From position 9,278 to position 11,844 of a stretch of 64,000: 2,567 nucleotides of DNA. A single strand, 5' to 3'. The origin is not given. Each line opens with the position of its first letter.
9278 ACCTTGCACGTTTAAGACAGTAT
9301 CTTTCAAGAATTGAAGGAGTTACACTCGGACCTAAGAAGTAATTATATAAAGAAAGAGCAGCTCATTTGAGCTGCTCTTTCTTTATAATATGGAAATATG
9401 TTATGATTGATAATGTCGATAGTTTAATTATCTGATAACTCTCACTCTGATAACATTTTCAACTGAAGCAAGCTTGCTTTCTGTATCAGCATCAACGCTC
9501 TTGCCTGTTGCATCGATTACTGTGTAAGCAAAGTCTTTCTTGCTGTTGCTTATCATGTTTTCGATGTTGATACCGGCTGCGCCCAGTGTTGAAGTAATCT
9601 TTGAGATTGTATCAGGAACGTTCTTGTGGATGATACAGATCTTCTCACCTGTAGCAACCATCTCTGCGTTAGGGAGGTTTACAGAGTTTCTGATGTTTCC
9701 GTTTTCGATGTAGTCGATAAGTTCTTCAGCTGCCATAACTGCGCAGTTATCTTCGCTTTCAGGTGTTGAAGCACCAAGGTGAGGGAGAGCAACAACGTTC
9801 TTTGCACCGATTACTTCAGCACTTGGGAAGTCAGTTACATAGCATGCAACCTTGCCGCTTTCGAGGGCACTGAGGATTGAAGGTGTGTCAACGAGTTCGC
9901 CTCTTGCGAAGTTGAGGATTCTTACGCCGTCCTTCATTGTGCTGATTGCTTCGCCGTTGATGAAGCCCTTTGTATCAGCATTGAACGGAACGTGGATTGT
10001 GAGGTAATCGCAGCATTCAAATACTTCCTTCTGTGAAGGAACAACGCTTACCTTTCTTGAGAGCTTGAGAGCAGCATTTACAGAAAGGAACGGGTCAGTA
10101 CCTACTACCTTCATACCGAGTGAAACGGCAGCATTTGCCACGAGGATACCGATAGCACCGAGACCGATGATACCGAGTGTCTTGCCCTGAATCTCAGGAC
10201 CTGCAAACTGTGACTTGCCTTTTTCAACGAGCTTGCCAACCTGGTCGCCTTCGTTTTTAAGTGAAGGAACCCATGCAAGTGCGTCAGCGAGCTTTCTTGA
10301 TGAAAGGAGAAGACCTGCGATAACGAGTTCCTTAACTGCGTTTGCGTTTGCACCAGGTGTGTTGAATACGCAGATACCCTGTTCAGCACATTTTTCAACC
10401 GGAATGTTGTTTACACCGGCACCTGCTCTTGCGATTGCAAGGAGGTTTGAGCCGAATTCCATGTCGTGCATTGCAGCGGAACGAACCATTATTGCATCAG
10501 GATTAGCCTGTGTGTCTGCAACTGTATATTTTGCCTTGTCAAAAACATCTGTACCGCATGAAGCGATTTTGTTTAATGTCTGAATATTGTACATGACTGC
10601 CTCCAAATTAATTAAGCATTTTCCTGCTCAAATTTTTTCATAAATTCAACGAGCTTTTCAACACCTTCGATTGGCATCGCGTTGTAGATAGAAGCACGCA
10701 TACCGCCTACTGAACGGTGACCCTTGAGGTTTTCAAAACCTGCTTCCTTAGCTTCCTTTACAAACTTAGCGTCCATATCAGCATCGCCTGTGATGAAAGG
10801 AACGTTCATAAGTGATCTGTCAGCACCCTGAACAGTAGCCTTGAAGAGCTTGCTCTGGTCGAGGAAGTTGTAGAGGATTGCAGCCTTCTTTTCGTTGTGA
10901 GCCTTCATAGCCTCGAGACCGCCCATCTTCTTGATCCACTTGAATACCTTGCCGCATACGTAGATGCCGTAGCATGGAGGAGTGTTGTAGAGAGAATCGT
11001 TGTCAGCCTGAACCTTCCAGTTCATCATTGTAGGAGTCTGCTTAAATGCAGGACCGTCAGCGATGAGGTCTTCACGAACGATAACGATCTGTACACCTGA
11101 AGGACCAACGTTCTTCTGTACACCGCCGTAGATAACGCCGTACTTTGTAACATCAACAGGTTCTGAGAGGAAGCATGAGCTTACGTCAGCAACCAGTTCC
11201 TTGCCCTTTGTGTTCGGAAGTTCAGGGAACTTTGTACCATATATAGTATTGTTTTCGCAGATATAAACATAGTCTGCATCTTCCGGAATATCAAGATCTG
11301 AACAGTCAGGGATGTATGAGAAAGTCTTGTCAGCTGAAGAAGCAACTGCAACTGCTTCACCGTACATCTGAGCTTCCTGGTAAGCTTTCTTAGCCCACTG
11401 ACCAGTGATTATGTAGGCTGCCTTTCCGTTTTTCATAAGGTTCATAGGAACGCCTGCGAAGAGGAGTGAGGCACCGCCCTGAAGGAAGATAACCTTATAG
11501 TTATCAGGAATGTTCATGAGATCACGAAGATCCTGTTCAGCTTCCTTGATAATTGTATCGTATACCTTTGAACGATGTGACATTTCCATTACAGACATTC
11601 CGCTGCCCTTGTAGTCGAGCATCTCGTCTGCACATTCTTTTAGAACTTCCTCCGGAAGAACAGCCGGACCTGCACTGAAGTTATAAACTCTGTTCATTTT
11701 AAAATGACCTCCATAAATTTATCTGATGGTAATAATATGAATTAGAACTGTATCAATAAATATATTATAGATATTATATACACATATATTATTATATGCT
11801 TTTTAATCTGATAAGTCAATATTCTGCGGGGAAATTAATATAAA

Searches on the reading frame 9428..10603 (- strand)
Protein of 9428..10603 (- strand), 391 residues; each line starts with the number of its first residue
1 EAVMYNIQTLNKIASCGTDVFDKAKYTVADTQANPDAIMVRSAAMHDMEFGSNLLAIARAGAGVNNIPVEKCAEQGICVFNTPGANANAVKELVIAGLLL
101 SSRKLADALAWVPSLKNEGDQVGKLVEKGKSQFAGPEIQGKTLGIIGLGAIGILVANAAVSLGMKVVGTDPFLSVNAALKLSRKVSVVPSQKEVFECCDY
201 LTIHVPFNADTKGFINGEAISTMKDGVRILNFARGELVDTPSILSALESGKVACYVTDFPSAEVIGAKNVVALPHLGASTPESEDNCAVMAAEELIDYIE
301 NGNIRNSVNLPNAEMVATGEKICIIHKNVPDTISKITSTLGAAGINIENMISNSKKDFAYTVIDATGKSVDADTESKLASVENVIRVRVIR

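Call 77: search_protein_families(library=pfam, proteins=[window:9428-10603:-], max_evalue=0.00001)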
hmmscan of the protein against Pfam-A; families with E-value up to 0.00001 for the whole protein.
window:9428-10603:- (391 aa): 3 families
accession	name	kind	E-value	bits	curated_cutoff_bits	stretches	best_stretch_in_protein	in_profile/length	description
PF02826.25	2-Hacid_dh_C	-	4.2e-36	124.4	25.1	1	121-277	23-178/178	D-isomer specific 2-hydroxyacid dehydrogenase, NAD binding domain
PF00389.36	2-Hacid_dh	-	9.1e-18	64.7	24.6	1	28-309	33-134/134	D-isomer specific 2-hydroxyacid dehydrogenase, catalytic domain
PF01842.31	ACT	-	5.9e-06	26.4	27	0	328-382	9-65/66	ACT domain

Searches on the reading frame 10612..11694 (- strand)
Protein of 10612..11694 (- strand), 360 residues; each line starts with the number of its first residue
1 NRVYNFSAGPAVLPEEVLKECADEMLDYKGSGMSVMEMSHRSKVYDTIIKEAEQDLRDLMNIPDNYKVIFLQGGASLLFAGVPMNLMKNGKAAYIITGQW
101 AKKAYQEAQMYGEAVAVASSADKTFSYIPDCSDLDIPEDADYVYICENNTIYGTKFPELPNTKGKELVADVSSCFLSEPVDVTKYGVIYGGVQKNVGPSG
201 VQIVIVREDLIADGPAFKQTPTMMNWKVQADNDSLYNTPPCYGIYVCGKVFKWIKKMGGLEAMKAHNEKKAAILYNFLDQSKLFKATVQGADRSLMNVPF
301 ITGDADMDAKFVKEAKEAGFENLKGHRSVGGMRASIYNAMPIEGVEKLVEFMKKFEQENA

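Call 77: search_protein_families(library=pfam, proteins=[window:10612-11694:-], max_evalue=0.00001)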
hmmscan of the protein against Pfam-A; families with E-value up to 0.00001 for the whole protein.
window:10612-11694:- (360 aa): 1 family
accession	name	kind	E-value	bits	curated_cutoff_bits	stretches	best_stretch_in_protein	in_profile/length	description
PF00266.25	Aminotran_5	-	4.6e-47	161.2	21.5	1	3-348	1-371/371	Aminotransferase class-V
